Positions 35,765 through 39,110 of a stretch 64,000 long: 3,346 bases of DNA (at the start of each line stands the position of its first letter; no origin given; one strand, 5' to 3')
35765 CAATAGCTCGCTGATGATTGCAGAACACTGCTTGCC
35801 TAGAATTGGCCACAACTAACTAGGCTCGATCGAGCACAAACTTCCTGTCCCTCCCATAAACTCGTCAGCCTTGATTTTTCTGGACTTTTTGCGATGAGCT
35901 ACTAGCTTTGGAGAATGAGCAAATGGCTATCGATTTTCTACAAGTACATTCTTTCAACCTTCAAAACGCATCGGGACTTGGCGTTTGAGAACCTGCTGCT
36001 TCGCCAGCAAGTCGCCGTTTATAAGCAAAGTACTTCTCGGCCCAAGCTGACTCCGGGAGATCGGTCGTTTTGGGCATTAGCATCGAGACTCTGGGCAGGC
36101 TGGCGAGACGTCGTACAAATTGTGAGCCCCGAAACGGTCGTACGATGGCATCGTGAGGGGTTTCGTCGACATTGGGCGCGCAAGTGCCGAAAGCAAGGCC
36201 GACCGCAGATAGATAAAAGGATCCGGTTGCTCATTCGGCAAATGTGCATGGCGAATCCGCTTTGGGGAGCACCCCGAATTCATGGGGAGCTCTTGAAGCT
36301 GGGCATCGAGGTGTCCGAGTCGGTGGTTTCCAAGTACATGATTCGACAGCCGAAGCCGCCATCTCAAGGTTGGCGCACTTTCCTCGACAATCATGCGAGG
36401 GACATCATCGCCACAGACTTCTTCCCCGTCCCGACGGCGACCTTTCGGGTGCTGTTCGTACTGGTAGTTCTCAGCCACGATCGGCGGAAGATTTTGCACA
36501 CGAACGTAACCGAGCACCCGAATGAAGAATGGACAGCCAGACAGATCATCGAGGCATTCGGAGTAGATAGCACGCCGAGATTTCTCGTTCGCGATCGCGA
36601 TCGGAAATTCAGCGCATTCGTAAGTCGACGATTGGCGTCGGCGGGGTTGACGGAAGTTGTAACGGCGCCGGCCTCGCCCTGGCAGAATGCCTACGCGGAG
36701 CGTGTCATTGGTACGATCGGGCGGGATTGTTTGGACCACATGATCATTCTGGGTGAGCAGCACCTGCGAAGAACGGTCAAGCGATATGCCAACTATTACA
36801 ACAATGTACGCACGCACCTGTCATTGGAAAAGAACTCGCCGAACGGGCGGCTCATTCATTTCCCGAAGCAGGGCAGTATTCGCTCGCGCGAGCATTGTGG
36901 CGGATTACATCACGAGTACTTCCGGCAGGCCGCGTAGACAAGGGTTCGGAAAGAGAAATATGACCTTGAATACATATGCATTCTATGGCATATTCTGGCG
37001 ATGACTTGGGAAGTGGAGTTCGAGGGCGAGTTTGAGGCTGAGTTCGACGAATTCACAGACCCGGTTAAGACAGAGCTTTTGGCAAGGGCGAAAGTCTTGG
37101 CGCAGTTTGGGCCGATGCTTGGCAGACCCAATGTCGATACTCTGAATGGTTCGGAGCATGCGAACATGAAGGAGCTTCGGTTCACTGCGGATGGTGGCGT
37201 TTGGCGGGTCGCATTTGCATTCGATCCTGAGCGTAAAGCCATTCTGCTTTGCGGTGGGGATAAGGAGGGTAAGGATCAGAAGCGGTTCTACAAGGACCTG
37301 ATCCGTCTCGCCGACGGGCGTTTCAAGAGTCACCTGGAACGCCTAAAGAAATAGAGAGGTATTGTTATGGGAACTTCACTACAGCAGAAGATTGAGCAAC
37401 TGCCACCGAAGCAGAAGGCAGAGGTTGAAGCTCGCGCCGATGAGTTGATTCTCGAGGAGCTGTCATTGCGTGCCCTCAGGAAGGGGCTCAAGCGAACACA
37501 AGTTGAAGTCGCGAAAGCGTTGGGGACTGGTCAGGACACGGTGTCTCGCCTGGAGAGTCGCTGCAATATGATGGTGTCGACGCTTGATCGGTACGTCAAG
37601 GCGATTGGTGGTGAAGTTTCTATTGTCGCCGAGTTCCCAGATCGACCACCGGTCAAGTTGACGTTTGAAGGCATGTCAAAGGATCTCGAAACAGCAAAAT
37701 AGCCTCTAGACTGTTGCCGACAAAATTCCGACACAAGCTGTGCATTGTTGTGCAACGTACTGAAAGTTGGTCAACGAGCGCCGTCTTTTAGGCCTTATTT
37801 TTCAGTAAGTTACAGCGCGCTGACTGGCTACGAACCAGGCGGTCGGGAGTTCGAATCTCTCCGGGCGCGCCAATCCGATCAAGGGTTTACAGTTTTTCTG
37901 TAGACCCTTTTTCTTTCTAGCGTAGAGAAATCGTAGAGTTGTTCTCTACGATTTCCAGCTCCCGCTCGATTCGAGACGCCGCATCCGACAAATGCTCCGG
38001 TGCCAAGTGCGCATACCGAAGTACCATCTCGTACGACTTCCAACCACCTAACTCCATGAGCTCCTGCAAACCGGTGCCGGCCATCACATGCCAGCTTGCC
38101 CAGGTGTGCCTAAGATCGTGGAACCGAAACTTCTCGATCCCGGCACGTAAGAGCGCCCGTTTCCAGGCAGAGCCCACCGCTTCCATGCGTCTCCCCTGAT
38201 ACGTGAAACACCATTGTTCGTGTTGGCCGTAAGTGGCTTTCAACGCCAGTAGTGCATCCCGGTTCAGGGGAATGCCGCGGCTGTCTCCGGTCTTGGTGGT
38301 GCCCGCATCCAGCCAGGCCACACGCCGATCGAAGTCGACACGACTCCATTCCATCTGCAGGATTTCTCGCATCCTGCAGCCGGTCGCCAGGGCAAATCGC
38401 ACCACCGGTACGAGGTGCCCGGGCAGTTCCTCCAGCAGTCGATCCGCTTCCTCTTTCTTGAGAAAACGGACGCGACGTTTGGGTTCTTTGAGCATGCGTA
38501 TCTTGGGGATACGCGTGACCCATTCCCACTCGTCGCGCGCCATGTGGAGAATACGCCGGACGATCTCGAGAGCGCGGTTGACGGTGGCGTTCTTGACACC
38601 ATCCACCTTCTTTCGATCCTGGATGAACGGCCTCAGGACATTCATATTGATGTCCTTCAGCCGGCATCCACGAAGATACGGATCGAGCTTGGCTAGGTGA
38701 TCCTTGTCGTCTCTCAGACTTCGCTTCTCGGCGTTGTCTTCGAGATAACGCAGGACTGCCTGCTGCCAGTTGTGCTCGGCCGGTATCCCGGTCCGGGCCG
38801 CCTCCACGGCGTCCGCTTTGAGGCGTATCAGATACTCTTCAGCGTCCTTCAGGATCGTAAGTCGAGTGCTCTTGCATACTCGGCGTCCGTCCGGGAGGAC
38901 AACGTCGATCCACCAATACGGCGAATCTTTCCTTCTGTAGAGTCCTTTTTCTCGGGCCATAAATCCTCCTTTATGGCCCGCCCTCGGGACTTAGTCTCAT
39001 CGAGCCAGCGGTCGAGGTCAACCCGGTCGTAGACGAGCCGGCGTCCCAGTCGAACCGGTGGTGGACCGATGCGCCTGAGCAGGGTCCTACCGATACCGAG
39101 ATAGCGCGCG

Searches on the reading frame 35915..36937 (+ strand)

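Call 66: search_protein_families(library=pfam, proteins=[window:35915-36937:+], max_evalue=0.00001)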
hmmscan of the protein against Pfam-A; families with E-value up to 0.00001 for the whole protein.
window:35915-36937:+ (340 aa): 2 families
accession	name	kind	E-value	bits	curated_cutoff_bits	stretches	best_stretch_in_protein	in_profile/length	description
PF13683.12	rve_3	-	2.3e-12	46.9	26.5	1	246-309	4-67/67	Integrase core domain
PF13565.12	HTH_32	-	5.2e-06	27.3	33.7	1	75-141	6-72/73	Homeodomain-like domain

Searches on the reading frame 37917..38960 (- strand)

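Call 66: search_protein_families(library=pfam, proteins=[window:37917-38960:-], max_evalue=0.00001)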
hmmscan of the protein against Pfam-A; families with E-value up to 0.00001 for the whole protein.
window:37917-38960:- (347 aa): 1 family
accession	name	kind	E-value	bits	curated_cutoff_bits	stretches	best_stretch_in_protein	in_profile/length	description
PF00589.27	Phage_integrase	-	5e-32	111.5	27.1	1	166-322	2-171/172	Phage integrase family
